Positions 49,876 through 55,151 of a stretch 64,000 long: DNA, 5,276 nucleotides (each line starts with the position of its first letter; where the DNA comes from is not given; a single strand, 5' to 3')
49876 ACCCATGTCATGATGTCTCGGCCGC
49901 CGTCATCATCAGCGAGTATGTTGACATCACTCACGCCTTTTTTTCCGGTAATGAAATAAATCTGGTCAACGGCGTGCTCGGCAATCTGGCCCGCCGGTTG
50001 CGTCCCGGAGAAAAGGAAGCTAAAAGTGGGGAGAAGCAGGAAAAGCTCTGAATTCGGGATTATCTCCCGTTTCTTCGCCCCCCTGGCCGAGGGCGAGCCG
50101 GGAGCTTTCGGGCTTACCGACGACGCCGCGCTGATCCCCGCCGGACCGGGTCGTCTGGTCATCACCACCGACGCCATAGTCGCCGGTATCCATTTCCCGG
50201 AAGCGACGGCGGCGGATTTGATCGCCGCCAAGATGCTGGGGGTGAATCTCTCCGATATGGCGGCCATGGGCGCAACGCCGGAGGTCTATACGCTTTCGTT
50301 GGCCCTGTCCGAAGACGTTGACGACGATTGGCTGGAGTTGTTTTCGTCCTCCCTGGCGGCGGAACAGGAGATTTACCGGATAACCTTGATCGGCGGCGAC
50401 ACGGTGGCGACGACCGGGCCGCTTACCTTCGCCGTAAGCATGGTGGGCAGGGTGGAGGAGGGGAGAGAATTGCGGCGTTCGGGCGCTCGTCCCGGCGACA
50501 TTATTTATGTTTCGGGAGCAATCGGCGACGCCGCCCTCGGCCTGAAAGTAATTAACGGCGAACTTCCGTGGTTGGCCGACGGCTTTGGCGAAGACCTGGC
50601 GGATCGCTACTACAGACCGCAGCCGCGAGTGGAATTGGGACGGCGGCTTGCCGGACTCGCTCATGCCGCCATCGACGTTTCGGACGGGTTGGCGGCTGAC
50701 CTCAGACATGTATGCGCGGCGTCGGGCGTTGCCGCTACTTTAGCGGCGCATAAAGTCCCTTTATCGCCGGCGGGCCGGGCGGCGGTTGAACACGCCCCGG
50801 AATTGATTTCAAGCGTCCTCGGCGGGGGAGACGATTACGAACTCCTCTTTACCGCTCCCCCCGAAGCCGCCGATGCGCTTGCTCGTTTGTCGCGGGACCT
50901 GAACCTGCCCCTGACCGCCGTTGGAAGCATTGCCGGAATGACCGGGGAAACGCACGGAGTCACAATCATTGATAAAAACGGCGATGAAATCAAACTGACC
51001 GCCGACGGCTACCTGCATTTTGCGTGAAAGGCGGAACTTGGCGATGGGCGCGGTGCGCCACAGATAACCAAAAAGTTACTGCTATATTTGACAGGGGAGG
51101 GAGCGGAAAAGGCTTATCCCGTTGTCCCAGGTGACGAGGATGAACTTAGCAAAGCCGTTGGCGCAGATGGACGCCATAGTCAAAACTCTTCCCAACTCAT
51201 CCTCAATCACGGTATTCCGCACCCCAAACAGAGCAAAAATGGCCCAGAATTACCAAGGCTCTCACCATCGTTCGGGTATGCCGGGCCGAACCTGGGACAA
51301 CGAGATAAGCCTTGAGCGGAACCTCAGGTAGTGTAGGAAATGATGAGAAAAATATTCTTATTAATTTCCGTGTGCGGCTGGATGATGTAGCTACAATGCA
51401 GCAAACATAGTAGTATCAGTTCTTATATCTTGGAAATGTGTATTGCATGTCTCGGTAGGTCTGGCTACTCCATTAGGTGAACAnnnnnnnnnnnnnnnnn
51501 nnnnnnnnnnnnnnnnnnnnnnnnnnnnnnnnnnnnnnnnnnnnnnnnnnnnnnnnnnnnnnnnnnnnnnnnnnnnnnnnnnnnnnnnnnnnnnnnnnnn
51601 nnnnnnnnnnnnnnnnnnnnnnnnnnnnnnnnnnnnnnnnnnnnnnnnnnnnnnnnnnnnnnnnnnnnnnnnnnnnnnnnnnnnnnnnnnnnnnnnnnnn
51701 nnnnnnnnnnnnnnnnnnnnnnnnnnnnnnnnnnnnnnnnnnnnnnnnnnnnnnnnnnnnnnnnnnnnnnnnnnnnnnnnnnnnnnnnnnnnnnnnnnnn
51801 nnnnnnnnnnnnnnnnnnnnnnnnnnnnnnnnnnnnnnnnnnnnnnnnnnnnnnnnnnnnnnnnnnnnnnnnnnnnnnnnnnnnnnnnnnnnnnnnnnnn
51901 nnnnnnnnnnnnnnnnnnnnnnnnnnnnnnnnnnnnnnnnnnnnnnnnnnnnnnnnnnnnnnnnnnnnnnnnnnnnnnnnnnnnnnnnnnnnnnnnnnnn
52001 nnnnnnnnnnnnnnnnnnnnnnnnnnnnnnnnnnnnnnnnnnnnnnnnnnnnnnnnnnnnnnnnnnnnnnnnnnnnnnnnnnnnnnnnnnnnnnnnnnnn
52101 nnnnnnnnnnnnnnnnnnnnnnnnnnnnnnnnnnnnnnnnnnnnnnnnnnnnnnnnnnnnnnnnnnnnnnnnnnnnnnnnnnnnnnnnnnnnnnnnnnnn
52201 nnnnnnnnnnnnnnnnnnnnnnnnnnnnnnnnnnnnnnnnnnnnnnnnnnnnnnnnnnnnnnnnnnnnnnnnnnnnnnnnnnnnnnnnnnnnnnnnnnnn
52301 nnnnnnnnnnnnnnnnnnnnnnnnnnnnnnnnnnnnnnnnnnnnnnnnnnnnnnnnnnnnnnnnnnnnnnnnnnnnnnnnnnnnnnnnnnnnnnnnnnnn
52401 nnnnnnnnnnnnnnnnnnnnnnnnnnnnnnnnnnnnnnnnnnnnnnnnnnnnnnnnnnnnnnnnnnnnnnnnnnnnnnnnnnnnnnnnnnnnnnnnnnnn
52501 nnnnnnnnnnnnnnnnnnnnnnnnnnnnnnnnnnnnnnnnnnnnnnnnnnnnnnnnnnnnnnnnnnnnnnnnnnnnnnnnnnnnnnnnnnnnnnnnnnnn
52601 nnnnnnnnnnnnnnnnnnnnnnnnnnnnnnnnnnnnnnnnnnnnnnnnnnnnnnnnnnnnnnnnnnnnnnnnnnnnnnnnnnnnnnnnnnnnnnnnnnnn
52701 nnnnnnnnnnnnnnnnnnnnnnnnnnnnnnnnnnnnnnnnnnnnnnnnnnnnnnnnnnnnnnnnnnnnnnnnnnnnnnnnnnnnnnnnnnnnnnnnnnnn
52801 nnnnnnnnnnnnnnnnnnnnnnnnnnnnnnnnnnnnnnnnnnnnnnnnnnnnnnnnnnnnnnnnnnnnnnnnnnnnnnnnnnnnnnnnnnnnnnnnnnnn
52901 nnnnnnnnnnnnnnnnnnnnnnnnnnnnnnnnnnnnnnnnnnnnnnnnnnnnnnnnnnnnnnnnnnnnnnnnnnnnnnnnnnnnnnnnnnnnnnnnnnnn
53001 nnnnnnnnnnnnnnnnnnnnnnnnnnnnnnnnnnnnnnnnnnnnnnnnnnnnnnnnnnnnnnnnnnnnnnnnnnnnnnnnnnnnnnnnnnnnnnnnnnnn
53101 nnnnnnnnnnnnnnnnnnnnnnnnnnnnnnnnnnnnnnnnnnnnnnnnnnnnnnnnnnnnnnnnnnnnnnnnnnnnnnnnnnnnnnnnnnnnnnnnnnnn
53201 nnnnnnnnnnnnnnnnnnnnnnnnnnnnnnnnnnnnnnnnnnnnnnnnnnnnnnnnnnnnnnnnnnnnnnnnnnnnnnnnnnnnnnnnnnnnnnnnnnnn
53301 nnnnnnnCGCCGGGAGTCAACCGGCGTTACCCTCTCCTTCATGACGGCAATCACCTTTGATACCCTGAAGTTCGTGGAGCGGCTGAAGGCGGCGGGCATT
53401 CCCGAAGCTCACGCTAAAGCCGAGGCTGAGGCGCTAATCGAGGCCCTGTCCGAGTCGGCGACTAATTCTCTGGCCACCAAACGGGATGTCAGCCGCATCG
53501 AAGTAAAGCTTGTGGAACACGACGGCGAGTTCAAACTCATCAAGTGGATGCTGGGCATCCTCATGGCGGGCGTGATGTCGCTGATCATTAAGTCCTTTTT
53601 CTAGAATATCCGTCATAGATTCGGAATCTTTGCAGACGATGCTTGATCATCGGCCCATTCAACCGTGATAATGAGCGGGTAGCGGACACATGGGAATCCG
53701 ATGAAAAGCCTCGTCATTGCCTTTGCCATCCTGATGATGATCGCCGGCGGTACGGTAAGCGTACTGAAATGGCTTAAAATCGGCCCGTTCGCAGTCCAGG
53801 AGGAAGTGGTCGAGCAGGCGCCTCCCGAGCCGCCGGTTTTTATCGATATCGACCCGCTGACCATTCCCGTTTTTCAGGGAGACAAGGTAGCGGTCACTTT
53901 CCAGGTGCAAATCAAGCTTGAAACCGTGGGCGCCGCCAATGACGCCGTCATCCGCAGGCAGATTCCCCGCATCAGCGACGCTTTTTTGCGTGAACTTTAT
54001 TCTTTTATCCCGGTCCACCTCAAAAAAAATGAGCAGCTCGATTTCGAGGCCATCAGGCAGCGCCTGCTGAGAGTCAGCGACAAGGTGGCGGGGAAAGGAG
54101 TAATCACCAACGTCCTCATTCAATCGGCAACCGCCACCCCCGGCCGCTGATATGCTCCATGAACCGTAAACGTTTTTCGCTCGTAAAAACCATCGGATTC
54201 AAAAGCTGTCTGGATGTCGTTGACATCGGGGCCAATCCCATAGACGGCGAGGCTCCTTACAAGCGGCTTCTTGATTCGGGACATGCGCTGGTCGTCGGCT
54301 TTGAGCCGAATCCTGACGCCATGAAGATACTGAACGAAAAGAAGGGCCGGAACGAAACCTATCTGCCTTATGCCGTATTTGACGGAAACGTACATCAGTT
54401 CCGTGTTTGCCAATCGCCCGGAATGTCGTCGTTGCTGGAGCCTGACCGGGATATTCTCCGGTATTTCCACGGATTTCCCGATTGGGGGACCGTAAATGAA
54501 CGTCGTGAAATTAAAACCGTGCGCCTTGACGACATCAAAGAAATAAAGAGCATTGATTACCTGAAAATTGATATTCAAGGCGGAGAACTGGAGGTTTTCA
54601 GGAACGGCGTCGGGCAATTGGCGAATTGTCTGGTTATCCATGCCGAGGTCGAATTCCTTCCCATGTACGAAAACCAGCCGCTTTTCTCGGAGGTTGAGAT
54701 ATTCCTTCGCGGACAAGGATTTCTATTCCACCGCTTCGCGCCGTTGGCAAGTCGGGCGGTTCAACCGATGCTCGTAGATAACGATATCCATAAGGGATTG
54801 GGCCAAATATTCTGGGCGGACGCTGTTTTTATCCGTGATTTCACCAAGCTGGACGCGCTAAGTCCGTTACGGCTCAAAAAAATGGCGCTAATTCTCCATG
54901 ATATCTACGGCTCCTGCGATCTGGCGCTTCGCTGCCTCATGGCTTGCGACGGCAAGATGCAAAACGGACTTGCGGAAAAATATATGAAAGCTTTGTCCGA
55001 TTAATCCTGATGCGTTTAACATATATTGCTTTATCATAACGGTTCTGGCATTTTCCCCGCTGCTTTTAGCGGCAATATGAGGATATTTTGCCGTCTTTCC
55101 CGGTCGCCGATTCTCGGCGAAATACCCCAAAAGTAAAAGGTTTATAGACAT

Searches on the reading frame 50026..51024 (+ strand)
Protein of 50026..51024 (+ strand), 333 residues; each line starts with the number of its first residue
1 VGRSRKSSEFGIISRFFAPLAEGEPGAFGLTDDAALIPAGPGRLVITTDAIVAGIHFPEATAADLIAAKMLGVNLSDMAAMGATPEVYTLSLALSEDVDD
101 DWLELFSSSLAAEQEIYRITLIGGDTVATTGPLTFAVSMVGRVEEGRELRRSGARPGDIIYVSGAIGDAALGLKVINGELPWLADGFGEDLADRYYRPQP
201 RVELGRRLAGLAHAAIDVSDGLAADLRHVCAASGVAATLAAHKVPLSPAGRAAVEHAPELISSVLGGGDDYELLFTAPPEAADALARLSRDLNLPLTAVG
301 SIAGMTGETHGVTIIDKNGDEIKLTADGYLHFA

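Call 84: search_protein_families(library=pfam, proteins=[window:50026-51024:+], max_evalue=0.001)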
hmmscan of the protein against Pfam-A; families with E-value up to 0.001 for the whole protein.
window:50026-51024:+ (333 aa): 2 families
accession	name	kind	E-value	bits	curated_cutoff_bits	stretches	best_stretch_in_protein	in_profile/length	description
PF00586.29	AIRS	-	1.7e-21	77.2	24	1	32-143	2-112/112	AIR synthase related protein, N-terminal domain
PF02769.27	AIRS_C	-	8.9e-09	36.1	23.1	1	155-304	1-147/156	AIR synthase related protein, C-terminal domain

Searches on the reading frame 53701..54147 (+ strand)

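Call 84: search_protein_families(library=pfam, proteins=[window:53701-54147:+], max_evalue=0.001)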
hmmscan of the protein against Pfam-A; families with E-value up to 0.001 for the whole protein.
window:53701-54147:+ (149 aa): 1 family
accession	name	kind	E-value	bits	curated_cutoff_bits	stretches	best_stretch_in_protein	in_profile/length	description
PF03748.19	FliL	-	0.00014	22.8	24.6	1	48-142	2-99/103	Flagellar basal body-associated protein FliL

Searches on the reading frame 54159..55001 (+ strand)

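Call 84: search_protein_families(library=pfam, proteins=[window:54159-55001:+], max_evalue=0.001)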
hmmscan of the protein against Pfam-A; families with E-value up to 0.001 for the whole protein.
window:54159-55001:+ (281 aa): 1 family
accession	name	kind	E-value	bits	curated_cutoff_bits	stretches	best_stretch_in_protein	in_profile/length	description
PF05050.19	Methyltransf_21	-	2.9e-19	70.3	22.7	1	22-189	1-172/173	Methyltransferase FkbM domain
